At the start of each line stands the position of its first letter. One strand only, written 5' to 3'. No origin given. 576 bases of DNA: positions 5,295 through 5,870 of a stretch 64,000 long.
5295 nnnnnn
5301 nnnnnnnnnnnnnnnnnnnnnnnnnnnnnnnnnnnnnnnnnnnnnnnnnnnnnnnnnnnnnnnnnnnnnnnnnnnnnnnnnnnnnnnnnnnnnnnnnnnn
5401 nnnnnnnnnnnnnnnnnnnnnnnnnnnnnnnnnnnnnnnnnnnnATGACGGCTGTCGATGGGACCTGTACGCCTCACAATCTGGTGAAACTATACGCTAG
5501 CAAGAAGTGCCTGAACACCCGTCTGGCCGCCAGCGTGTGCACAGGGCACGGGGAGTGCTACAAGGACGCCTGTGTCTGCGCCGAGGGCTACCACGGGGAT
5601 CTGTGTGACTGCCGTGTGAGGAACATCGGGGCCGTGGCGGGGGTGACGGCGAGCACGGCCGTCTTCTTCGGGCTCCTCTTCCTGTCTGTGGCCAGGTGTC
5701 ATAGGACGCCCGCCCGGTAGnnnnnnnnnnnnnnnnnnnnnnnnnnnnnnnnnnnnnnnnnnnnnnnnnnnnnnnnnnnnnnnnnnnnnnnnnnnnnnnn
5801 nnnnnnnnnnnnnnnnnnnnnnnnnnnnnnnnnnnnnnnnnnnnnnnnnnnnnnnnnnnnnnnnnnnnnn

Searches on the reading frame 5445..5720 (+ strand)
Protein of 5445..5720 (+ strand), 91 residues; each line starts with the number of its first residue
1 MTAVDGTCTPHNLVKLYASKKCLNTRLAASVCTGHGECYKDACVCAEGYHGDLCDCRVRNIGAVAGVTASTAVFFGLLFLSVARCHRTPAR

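Call 58: search_protein_families(library=pfam, proteins=[window:5445-5720:+], max_evalue=0.01)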
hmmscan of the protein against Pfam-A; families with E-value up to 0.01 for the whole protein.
window:5445-5720:+ (91 aa): 3 families
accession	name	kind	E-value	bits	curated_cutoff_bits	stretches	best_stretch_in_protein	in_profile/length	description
PF25024.1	EGF_TEN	-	5.9e-06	26.5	65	1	6-58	72-126/234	Teneurin EGF domain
PF23106.1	EGF_Teneurin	-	5.6e-05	23.6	24.3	1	32-55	5-28/30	Teneurin-like EGF domain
PF07974.19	EGF_2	-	0.0008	20.2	22.1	1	30-54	6-32/32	EGF-like domain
